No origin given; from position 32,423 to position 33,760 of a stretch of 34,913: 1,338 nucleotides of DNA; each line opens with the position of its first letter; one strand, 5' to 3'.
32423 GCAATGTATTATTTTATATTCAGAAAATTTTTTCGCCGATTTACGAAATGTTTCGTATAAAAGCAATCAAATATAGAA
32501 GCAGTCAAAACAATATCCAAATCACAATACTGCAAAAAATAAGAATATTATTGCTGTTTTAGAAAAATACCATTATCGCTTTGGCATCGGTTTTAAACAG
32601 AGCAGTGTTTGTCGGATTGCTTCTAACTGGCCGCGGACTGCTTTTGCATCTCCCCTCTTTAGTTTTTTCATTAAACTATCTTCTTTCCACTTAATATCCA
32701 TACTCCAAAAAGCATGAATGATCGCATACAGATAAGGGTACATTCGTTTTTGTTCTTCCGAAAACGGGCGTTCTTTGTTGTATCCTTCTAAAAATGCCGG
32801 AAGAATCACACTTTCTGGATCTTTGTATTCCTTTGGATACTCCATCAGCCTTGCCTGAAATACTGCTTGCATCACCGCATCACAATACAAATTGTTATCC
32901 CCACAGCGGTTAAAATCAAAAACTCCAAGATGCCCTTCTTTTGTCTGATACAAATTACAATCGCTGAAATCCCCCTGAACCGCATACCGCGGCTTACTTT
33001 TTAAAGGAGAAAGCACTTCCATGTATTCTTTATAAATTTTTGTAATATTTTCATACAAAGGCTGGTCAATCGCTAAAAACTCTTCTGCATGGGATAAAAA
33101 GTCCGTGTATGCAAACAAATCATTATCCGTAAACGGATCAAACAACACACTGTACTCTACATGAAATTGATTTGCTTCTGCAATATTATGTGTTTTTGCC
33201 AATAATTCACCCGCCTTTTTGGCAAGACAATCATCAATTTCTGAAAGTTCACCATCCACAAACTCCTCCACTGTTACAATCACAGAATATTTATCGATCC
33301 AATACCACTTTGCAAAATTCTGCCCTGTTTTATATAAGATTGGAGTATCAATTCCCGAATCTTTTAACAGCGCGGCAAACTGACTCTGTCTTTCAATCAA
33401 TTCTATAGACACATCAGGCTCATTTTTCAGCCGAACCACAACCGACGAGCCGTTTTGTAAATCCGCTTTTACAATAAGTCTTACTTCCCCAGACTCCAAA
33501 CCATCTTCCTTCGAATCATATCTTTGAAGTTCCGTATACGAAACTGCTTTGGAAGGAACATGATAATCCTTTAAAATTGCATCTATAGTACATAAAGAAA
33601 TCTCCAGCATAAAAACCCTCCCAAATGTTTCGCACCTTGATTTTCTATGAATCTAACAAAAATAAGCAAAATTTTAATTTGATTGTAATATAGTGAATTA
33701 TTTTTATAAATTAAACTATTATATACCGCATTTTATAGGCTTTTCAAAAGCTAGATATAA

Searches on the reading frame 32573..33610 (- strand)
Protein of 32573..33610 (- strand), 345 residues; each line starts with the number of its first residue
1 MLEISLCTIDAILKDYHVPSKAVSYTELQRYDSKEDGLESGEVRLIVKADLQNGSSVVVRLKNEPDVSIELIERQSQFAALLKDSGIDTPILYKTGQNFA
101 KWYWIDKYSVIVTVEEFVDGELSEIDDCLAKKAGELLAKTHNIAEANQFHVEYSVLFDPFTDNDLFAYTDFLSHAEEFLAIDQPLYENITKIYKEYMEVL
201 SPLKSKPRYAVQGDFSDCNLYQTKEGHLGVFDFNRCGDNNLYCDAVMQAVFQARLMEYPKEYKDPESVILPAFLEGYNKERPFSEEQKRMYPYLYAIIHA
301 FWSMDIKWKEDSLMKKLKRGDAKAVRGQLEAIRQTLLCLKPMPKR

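Call 8: search_protein_families(library=pfam, proteins=[window:32573-33610:-])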
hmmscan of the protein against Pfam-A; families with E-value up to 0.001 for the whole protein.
window:32573-33610:- (345 aa): 1 family
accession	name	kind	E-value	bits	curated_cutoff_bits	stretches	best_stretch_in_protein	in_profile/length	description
PF01636.29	APH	-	7.5e-08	32.9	23.2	1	53-250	20-212/239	Phosphotransferase enzyme family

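Call 10: find_encoding_contigs(protein=window:32573-33610:-, flank=10000, max_places=10)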
Protein window:32573-33610:- (345 aa): 22 contigs read that carry it; 9 places shown.
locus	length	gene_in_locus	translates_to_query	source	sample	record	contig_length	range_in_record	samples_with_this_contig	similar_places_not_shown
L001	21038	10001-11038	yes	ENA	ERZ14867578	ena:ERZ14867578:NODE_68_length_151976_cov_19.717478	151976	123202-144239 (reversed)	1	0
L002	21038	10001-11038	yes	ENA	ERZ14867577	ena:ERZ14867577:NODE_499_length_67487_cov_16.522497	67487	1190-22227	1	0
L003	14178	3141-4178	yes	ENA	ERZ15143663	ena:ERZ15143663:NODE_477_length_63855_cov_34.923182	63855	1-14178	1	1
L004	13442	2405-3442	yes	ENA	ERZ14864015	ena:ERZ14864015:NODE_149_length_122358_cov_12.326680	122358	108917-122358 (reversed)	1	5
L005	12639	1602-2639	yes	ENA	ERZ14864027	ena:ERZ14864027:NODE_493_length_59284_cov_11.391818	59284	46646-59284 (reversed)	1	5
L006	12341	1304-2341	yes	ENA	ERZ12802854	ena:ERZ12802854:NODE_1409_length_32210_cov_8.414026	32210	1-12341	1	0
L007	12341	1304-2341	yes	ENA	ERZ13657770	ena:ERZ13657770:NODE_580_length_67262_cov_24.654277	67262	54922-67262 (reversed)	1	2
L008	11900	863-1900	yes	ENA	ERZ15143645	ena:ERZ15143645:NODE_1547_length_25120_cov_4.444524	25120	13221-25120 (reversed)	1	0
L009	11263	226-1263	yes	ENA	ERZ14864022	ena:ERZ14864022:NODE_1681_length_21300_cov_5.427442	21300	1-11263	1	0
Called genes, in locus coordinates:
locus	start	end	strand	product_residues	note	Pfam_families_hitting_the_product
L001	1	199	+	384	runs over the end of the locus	PF14594:Sipho_Gp37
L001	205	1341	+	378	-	-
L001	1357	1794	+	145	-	-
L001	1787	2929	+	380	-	PF21916:mtd_2nd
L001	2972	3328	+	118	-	PF22296:bAvd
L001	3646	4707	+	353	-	PF00078:RVT_1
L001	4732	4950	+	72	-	-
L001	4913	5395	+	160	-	PF05105:Phage_holin_4_1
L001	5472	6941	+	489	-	PF01510:Amidase_2, PF18013:Phage_lysozyme2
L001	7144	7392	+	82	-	-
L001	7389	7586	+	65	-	PF13560:HTH_31, PF12844:HTH_19, PF01381:HTH_3, PF13443:HTH_26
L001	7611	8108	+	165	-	-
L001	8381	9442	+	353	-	PF13384:HTH_23 (weak), PF13936:HTH_38, PF00665:rve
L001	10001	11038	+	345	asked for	PF01636:APH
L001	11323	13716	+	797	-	PF06165:GH94_b-supersand, PF17167:Glyco_hydro_94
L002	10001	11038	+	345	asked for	PF01636:APH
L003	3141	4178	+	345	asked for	PF01636:APH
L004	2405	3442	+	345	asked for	PF01636:APH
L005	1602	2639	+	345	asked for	PF01636:APH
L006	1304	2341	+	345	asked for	PF01636:APH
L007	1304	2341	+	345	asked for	PF01636:APH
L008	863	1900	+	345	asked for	PF01636:APH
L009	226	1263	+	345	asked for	PF01636:APH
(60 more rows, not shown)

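Call 14: find_homologous_proteins(query=window:32573-33610:-, max_evalue=1e-20)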
Query window:32573-33610:- (345 aa): 468 proteins with E <= 1e-20 among 1552 candidates; the best 120 are listed.
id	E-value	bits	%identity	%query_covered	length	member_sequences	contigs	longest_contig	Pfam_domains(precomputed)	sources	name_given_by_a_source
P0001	1.7e-228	775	99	100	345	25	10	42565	PF01636.30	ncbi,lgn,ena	-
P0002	9.4e-182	622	82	100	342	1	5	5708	PF01636.30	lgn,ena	-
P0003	2.3e-172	591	77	99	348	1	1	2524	PF01636.30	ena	-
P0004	4.7e-139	481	63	99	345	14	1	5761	-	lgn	-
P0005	1.7e-138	479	65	99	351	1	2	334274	-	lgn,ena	-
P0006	5.5e-138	478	63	99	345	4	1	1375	PF01636.30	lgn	-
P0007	4.1e-136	472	65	99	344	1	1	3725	-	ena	-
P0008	6.6e-135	468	61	99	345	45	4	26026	-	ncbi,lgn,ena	-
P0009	4.4e-134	465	62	99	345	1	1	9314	-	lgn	-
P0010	2.9e-133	462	64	99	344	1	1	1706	PF01636.30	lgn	-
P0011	6.0e-133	461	61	99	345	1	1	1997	-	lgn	-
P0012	2.0e-130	453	63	99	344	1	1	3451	PF01636.30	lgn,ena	-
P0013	4.1e-129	448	62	99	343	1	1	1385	-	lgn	-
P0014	1.1e-128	447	64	96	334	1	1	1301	PF01636.30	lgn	-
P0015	2.0e-126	440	57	99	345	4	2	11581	PF01636.30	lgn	-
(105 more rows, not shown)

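Call 15: find_encoding_contigs(protein=P0002, flank=3000, max_places=6)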
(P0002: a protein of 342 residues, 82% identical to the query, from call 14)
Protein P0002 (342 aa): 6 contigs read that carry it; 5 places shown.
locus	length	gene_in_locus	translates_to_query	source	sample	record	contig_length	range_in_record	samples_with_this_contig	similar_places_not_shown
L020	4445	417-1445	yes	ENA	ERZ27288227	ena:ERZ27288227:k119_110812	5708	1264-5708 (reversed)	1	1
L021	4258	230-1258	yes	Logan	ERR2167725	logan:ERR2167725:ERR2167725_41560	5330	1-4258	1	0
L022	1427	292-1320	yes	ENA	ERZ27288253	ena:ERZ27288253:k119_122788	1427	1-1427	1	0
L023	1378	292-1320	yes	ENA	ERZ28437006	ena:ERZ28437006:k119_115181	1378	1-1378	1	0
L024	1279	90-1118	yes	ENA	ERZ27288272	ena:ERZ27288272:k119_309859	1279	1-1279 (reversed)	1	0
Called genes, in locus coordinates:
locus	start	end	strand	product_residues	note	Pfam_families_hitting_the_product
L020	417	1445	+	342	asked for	PF01636:APH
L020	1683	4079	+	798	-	PF06165:GH94_b-supersand, PF17167:Glyco_hydro_94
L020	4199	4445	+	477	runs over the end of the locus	-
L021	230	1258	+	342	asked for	PF01636:APH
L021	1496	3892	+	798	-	PF06165:GH94_b-supersand, PF17167:Glyco_hydro_94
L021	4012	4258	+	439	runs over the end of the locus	?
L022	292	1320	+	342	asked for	PF01636:APH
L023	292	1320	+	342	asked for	PF01636:APH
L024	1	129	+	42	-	?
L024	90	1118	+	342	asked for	PF01636:APH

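Call 16: find_encoding_contigs(protein=P0003, flank=3000, max_places=4)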
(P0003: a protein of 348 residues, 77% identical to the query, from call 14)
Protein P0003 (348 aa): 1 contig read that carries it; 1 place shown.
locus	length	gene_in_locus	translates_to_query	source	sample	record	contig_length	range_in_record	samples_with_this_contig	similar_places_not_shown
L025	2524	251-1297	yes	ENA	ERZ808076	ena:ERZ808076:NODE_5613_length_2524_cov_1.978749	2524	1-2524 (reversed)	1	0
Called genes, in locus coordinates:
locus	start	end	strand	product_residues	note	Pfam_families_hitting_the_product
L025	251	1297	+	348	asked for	PF01636:APH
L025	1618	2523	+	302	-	?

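Call 17: find_encoding_contigs(protein=P0005, flank=3000, max_places=4)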
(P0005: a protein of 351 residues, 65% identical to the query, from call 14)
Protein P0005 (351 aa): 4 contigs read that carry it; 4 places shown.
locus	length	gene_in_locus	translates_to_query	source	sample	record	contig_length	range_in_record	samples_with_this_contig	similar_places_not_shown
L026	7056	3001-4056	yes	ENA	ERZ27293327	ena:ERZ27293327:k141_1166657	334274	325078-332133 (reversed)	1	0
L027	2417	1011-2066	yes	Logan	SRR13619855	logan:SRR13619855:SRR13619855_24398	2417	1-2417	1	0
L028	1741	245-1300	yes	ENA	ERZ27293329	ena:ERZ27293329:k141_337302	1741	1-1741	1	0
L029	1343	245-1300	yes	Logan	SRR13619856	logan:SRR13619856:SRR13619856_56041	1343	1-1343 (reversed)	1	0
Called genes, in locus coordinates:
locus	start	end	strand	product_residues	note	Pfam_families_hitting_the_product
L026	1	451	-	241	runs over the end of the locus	PF00702:Hydrolase, PF13419:HAD_2, PF13242:Hydrolase_like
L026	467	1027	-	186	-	PF01243:PNPOx_N, PF12900:Pyridox_ox_2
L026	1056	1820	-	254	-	PF01048:PNP_UDP_1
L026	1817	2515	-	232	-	PF01966:HD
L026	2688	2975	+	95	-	PF00462:Glutaredoxin (weak)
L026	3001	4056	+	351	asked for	-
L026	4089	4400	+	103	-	-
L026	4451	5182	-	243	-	PF02517:Rce1-like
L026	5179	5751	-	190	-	-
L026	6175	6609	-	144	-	PF00583:Acetyltransf_1, PF13673:Acetyltransf_10, PF13508:Acetyltransf_7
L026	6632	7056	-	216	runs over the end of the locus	-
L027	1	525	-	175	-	?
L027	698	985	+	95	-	PF00462:Glutaredoxin (weak)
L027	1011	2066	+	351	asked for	-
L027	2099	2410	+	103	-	-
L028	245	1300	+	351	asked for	-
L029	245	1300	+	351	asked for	-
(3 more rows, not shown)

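Call 19: find_encoding_contigs(protein=P0001, flank=4000, max_places=10)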
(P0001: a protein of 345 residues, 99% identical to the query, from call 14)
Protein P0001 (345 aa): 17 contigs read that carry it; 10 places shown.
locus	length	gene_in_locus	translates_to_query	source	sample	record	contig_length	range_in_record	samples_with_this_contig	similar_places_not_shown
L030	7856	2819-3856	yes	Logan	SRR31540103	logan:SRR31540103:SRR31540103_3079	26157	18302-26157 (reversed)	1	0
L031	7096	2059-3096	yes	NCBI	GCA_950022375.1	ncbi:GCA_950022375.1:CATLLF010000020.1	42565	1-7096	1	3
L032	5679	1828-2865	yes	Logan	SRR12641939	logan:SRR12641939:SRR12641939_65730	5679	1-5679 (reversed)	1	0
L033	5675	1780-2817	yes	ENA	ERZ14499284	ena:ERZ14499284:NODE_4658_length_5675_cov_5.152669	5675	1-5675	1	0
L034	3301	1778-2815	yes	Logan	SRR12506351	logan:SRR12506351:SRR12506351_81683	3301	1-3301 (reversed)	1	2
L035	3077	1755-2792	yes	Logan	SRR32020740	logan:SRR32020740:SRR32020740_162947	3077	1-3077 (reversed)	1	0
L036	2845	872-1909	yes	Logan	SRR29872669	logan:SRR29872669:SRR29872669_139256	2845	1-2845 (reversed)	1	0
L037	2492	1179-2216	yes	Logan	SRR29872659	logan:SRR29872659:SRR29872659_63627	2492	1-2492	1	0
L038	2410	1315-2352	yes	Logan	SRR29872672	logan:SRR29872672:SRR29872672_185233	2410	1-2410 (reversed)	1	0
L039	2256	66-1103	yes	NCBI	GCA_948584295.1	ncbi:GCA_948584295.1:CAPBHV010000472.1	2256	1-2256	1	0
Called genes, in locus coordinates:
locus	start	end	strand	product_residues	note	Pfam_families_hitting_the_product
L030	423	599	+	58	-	-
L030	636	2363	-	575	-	-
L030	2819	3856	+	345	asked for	PF01636:APH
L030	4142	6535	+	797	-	PF06165:GH94_b-supersand, PF17167:Glyco_hydro_94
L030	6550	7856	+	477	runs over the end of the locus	-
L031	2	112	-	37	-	?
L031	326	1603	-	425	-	-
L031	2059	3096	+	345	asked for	PF01636:APH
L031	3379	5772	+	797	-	PF06165:GH94_b-supersand, PF17167:Glyco_hydro_94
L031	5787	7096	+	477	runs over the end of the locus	-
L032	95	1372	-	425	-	-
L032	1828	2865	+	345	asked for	PF01636:APH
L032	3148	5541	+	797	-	PF06165:GH94_b-supersand, PF17167:Glyco_hydro_94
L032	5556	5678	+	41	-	?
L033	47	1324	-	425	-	-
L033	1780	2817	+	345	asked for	PF01636:APH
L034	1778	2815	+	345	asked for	PF01636:APH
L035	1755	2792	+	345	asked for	PF01636:APH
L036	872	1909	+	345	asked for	PF01636:APH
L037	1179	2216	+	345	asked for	PF01636:APH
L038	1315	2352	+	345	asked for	PF01636:APH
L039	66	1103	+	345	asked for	PF01636:APH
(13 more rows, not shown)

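Call 27: find_related_loci(query=window:32573-33610:-, collection=genome_contigs, flank=6000)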
Query window:32573-33610:- (345 aa) in genome_contigs; peptide patterns used: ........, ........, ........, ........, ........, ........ (x = any residue, [..] = any of these).
41 stretches matched a pattern, but none encodes a relative of the query by tblastn (E <= 1e-3).
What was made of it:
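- Tried and rejected: The protein-based scan of GTDB found no relative (call 27).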

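Call 30: find_encoding_contigs(protein=P0123, flank=3000, max_places=5)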
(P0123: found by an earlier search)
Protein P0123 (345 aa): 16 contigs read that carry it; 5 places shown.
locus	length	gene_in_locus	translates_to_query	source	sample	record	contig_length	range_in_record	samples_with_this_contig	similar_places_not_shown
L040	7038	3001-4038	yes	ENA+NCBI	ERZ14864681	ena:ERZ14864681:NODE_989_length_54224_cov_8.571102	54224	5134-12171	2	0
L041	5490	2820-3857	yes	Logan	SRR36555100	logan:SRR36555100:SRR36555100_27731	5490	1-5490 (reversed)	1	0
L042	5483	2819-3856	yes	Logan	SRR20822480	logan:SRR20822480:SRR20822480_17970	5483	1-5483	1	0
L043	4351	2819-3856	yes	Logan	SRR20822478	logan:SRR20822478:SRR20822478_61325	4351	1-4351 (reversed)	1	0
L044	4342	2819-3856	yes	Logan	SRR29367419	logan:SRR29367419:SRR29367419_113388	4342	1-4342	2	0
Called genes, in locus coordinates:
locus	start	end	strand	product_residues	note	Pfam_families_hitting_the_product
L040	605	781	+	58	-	-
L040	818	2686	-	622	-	PF01381:HTH_3 (faint)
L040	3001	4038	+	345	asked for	PF01636:APH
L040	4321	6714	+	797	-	PF06165:GH94_b-supersand, PF17167:Glyco_hydro_94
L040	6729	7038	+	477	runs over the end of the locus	-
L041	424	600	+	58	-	-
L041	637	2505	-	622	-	PF01381:HTH_3 (faint)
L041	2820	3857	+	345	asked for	PF01636:APH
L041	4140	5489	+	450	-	?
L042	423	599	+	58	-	-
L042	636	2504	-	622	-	PF01381:HTH_3 (faint)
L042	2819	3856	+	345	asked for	PF01636:APH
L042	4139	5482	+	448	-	?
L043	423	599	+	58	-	-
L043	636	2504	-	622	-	PF01381:HTH_3 (faint)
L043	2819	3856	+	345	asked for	PF01636:APH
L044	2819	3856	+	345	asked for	PF01636:APH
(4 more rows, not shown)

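Call 31: find_encoding_contigs(protein=P0127, flank=3000, max_places=5)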
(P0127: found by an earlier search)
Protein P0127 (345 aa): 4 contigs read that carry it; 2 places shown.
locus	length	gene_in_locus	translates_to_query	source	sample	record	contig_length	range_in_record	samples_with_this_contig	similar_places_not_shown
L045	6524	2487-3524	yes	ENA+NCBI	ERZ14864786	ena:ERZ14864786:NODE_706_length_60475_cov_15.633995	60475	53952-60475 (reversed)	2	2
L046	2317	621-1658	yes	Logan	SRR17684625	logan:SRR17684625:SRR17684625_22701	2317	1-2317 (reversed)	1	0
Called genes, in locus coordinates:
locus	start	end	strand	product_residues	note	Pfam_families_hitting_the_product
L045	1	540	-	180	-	?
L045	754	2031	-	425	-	-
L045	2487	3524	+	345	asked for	PF01636:APH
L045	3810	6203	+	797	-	PF06165:GH94_b-supersand, PF17167:Glyco_hydro_94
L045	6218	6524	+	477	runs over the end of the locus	-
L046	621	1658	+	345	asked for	PF01636:APH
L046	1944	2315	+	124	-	?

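Call 33: find_encoding_contigs(protein=P0123, flank=10000, max_places=2)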
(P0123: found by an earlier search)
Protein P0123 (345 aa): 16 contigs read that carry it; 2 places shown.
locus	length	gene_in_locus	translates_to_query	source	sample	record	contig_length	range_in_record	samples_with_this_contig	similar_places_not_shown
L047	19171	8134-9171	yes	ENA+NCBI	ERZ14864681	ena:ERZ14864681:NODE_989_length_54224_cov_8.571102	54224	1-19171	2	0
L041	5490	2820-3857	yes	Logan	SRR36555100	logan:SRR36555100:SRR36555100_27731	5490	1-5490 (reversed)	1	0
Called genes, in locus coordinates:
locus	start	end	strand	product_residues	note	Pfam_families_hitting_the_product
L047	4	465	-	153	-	-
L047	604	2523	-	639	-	-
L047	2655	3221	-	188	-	-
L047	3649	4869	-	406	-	-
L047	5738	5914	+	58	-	-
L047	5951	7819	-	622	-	PF01381:HTH_3 (faint)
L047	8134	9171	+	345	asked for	PF01636:APH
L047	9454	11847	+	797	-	PF06165:GH94_b-supersand, PF17167:Glyco_hydro_94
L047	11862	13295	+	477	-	-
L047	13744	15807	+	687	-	PF04616:Glyco_hydro_43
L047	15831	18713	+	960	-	PF01547:SBP_bac_1, PF13416:SBP_bac_8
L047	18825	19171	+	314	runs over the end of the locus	PF00528:BPD_transp_1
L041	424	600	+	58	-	-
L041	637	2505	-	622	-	PF01381:HTH_3 (faint)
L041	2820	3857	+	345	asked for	PF01636:APH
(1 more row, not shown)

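Call 40: find_encoding_contigs(protein=P0122, flank=2500, max_places=10)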
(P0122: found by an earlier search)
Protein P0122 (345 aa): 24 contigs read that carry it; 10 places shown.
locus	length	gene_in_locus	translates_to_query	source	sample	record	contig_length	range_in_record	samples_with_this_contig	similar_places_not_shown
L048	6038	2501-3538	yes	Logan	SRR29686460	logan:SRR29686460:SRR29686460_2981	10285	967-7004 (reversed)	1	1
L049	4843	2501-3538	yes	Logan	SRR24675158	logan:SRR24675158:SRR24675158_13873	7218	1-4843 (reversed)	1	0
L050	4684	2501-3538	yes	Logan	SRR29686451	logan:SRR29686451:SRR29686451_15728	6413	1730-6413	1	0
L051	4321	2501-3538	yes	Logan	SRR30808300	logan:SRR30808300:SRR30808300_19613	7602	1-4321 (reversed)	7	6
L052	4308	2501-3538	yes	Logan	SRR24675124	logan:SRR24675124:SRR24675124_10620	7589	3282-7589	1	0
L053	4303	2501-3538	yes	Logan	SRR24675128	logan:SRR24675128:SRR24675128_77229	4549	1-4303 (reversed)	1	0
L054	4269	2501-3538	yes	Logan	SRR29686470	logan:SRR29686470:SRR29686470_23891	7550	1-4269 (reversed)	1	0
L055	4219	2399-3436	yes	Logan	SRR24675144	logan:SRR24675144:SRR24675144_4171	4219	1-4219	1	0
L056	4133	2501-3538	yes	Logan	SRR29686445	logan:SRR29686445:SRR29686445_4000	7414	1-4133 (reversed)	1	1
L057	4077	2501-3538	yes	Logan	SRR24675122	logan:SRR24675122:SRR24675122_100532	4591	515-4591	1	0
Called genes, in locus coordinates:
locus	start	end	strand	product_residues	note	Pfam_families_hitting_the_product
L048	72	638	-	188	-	-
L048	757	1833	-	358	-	-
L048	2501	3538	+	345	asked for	PF01636:APH (weak)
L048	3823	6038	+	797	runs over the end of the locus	PF06165:GH94_b-supersand, PF17167:Glyco_hydro_94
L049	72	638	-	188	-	-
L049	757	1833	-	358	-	-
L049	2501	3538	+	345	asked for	PF01636:APH (weak)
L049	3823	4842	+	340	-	?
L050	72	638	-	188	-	-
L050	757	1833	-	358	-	-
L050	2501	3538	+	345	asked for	PF01636:APH (weak)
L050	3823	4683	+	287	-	?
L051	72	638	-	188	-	-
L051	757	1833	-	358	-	-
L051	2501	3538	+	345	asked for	PF01636:APH (weak)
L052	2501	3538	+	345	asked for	PF01636:APH (weak)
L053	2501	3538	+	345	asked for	PF01636:APH (weak)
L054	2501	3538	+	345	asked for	PF01636:APH (weak)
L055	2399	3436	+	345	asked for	PF01636:APH (weak)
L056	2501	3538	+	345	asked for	PF01636:APH (weak)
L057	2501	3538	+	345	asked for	PF01636:APH (weak)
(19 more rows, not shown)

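Call 41: find_encoding_contigs(protein=P0129, flank=2500, max_places=4)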
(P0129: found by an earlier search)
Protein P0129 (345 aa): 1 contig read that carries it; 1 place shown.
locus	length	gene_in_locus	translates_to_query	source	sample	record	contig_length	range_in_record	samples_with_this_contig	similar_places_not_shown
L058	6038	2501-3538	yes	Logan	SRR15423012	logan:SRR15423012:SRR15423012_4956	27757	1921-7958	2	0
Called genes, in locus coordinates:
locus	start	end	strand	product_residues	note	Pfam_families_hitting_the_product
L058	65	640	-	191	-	-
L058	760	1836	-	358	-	-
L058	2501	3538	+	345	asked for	PF01636:APH (weak)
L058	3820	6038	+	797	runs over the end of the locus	PF06165:GH94_b-supersand, PF17167:Glyco_hydro_94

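Call 44: search_protein_families(library=pfam, proteins=[L047:5951-7819:-, L047:3649-4869:-, L048:757-1833:-, L047:5738-5914:+], max_evalue=0.1)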
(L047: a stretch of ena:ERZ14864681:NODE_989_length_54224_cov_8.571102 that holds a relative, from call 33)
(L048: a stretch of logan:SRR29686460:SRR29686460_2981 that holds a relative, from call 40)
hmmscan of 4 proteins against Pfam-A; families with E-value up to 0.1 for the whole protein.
L047:5951-7819:- (622 aa): 2 families
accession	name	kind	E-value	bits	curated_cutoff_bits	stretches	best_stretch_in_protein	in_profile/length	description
PF01381.28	HTH_3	-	5.2e-10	39.7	23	2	308-357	1-51/55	Helix-turn-helix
PF13560.12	HTH_31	-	0.0043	17.8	27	1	306-355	4-55/64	Helix-turn-helix domain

L047:3649-4869:- (406 aa): 1 family
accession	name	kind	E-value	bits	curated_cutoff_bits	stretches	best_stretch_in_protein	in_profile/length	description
PF08486.15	SpoIID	-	0.0023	19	23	1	248-322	5-78/97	Stage II sporulation protein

L048:757-1833:- (358 aa): 1 family
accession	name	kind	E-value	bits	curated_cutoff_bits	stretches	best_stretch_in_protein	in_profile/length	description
PF15059.11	Speriolin_C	-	0.089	13.2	27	0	71-103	44-76/148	Speriolin C-terminus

L047:5738-5914:+ (58 aa): 0 families

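Call 57: find_encoding_contigs(protein=P0128, flank=3000, max_places=5)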
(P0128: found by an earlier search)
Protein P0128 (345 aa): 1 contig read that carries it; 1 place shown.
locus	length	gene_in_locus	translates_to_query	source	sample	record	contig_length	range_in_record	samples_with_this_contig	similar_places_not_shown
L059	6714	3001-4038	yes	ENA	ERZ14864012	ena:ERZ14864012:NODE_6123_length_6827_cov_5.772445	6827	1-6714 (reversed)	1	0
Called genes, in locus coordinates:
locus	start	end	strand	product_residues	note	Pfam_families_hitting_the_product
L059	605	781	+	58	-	-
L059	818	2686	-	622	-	PF01381:HTH_3 (faint)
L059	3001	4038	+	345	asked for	PF01636:APH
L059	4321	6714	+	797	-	PF06165:GH94_b-supersand, PF17167:Glyco_hydro_94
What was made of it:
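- Tried and rejected: The last contig look-up (P0128, an ENA assembly) turned out to be the regulator-bearing type (call 57).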
